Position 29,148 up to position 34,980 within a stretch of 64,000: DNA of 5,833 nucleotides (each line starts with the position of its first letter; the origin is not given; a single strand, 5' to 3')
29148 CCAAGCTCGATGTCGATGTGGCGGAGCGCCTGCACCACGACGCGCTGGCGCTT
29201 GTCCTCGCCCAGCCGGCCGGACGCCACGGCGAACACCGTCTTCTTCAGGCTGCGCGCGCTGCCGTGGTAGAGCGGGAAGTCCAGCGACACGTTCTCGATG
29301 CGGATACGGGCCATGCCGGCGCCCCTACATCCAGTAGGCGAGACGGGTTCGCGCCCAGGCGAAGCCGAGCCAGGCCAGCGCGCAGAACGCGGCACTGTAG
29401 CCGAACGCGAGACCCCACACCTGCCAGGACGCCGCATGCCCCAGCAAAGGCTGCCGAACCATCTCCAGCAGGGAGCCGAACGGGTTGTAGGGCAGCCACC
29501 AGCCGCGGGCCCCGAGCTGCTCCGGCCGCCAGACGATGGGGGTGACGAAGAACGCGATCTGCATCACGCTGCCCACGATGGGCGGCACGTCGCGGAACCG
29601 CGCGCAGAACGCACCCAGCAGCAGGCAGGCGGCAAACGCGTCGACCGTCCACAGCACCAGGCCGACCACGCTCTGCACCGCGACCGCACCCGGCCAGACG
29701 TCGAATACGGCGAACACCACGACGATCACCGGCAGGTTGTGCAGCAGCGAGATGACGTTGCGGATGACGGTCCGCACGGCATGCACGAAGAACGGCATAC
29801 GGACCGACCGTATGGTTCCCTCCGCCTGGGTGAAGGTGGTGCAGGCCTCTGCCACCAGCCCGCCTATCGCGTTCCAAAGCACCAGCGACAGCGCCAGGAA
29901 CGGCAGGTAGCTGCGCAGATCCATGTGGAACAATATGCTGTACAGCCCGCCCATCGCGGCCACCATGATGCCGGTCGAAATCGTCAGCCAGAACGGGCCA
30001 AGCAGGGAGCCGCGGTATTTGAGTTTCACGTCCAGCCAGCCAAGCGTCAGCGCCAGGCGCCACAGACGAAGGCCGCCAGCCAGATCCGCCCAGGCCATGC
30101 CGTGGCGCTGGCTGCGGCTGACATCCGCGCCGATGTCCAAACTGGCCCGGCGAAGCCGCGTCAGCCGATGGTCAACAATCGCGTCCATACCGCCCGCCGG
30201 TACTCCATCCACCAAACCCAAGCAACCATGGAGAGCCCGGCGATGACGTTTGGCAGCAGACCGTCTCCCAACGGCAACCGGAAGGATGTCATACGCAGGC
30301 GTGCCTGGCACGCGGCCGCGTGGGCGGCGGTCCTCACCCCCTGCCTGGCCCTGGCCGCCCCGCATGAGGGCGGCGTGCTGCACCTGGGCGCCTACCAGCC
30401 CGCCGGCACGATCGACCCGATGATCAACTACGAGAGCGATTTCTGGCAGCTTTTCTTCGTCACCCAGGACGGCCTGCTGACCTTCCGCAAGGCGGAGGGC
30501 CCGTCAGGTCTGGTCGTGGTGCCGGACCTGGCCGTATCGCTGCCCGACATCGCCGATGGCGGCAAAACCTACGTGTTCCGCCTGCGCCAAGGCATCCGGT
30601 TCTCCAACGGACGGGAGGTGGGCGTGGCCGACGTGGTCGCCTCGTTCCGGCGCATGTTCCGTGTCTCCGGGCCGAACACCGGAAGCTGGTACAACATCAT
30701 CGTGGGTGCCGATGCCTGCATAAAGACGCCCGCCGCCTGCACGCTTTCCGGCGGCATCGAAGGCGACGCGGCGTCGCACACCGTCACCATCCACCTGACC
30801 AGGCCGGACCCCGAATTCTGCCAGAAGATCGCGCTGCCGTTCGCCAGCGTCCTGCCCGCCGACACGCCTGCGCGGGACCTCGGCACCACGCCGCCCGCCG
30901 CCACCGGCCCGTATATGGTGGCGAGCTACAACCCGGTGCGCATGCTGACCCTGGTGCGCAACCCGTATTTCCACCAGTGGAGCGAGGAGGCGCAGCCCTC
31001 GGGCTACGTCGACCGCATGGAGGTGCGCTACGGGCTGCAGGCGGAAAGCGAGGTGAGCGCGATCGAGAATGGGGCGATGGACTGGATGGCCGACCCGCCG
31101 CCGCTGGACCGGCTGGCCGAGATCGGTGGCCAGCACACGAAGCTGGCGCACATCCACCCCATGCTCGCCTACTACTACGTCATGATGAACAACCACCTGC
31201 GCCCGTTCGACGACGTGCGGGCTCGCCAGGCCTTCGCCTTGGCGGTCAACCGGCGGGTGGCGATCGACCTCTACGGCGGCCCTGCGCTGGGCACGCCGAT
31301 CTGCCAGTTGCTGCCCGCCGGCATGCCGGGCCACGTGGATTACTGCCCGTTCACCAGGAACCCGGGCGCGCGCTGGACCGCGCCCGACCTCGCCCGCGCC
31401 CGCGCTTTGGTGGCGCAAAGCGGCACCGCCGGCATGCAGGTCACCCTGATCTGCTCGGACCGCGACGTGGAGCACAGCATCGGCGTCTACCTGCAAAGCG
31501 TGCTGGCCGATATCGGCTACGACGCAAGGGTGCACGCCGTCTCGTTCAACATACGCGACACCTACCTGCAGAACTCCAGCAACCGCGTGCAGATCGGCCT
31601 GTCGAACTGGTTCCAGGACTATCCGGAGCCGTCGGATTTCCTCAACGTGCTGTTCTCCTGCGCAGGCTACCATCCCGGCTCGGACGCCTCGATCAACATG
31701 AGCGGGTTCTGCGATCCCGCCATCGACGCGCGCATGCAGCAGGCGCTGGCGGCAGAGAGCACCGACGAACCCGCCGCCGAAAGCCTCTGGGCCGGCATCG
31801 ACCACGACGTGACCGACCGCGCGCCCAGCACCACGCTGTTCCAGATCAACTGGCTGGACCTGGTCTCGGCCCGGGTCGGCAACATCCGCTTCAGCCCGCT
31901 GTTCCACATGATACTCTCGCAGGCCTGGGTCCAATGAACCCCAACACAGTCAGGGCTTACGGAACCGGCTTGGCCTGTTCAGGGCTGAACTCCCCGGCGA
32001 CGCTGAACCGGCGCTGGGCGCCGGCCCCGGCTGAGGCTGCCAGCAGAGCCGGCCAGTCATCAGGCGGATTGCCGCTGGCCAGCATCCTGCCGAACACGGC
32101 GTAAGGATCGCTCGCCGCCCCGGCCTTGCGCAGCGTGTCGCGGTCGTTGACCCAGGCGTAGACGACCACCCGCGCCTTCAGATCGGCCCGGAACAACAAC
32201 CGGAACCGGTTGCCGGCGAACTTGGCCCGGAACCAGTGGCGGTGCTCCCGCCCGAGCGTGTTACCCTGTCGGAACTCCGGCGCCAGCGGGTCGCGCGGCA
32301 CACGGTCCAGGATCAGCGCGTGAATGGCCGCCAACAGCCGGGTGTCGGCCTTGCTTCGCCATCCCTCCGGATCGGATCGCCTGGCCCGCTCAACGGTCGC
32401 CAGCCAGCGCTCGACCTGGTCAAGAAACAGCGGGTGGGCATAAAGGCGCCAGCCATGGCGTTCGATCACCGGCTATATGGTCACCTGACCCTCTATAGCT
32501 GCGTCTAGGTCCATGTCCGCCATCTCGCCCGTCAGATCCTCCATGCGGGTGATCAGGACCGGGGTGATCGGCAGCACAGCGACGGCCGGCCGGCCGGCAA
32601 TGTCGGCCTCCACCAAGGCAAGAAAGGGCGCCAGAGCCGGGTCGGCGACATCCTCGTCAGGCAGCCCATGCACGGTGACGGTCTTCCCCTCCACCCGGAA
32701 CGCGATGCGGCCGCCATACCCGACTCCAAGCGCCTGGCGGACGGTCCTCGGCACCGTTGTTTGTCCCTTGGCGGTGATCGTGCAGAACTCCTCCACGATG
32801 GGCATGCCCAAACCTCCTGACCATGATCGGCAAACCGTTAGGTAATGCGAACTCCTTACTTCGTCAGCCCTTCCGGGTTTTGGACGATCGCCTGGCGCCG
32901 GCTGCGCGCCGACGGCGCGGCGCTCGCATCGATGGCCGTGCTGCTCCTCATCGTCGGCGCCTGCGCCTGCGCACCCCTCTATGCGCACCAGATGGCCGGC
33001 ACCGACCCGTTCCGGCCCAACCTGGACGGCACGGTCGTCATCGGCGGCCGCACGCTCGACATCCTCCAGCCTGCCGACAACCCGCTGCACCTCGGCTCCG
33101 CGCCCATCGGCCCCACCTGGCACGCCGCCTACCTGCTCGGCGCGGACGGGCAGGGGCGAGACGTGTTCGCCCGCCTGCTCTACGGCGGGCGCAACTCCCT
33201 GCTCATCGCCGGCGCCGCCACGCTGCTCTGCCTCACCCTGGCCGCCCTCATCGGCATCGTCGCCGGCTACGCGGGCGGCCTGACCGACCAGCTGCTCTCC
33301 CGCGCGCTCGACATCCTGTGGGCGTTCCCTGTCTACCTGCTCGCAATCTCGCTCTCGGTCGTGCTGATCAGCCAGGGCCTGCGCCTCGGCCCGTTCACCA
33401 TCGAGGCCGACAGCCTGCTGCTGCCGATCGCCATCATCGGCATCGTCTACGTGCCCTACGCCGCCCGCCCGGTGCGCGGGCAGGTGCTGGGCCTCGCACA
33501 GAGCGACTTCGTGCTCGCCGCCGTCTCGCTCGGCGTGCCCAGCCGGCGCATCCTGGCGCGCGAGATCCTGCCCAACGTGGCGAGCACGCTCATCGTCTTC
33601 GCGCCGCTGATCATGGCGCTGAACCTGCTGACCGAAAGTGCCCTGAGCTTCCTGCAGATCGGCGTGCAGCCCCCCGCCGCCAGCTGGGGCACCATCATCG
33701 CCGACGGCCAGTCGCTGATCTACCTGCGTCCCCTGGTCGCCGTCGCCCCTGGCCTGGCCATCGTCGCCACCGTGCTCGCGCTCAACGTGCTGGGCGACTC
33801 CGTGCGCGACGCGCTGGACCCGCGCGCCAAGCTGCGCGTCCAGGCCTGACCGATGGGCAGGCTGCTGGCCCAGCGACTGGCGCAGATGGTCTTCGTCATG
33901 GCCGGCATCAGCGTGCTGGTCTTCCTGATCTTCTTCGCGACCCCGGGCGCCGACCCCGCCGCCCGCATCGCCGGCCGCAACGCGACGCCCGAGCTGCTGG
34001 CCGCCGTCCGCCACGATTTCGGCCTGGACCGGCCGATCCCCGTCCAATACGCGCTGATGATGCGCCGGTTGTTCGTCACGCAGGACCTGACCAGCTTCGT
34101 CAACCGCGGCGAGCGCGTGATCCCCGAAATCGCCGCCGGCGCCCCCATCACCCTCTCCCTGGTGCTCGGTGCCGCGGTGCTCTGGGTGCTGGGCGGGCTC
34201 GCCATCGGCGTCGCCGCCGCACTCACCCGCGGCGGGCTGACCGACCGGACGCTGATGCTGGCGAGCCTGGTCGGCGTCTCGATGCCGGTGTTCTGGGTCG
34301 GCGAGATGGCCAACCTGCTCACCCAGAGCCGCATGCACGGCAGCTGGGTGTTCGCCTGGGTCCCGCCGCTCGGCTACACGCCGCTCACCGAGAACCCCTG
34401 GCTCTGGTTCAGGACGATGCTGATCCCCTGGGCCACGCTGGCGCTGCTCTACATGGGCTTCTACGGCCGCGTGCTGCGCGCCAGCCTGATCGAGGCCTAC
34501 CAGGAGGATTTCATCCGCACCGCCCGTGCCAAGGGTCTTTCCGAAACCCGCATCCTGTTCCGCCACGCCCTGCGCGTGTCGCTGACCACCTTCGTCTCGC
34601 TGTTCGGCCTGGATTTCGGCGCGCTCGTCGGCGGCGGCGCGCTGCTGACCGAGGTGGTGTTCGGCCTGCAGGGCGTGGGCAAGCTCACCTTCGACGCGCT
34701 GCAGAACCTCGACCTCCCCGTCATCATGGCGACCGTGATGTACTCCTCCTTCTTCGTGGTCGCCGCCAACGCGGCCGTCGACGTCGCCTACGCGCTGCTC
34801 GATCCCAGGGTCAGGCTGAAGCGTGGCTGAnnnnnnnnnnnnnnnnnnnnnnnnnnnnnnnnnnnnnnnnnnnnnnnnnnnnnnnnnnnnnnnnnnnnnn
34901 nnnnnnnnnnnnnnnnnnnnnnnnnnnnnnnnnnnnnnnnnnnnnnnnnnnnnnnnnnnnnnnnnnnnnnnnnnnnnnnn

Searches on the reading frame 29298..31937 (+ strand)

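Call 93: search_protein_families(library=pfam, proteins=[window:29298-31937:+], max_evalue=0.001)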
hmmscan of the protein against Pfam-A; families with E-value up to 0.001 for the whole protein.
window:29298-31937:+ (879 aa): 1 family
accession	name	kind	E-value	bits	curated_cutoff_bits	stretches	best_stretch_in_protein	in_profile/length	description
PF00496.27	SBP_bac_5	-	6.4e-58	197.1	32.4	1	407-791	2-366/368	Bacterial extracellular solute-binding proteins, family 5 Middle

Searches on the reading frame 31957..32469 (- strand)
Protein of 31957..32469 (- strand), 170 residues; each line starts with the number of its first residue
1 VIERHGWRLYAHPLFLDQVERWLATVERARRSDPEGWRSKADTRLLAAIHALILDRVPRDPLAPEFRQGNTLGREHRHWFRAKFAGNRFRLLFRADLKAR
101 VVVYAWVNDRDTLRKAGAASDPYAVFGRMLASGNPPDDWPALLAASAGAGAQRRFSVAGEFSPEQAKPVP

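Call 93: search_protein_families(library=pfam, proteins=[window:31957-32469:-], max_evalue=0.001)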
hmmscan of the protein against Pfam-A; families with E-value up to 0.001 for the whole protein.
window:31957-32469:- (170 aa): 1 family
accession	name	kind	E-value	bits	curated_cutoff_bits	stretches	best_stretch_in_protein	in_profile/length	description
PF11663.14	Toxin_YhaV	-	1.4e-51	174.6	35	1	9-146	1-137/138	Toxin with endonuclease activity, of toxin-antitoxin system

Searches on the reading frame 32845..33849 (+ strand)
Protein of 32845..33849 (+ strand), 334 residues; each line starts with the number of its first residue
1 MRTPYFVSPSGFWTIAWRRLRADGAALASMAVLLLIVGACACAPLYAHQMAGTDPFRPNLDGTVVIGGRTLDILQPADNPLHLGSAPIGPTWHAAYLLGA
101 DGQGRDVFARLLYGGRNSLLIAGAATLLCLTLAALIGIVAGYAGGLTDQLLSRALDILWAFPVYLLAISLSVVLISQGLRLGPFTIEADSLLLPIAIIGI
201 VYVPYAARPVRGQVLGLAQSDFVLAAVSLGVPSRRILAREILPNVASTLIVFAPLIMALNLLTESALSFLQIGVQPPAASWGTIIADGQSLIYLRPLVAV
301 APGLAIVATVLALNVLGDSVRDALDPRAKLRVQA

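Call 7: search_protein_families(library=pfam, proteins=[window:32845-33849:+], max_evalue=0.01)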
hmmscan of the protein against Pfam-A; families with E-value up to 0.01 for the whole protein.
window:32845-33849:+ (334 aa): 2 families
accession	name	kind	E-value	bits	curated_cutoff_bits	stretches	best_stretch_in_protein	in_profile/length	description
PF00528.27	BPD_transp_1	-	4.2e-24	85.7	26.4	1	134-329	2-183/184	Binding-protein-dependent transport system inner membrane component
PF12911.12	OppC_N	-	1.2e-07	31.9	23.9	1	12-49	2-40/53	N-terminal TM domain of oligopeptide transport permease C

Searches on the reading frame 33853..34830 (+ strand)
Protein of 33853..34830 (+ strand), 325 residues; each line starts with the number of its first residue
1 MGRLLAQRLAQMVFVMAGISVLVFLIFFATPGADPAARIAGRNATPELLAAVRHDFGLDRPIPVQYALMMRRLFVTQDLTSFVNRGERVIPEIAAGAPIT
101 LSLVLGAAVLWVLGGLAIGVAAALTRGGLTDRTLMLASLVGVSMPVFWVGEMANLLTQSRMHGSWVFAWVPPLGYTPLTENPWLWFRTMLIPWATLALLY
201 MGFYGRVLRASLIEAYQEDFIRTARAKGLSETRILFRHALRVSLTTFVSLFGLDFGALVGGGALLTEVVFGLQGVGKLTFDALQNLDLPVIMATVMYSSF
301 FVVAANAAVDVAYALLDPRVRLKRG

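Call 7: search_protein_families(library=pfam, proteins=[window:33853-34830:+], max_evalue=0.01)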
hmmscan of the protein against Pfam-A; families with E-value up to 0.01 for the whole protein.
window:33853-34830:+ (325 aa): 2 families
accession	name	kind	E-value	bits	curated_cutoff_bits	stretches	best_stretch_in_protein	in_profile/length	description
PF00528.27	BPD_transp_1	-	9.8e-32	110.6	26.4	1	115-321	1-183/184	Binding-protein-dependent transport system inner membrane component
PF19300.4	BPD_transp_1_N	-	3.3e-15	56.7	23.8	1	1-81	1-80/114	Binding-prot-dependent transport system membrane comp, N-term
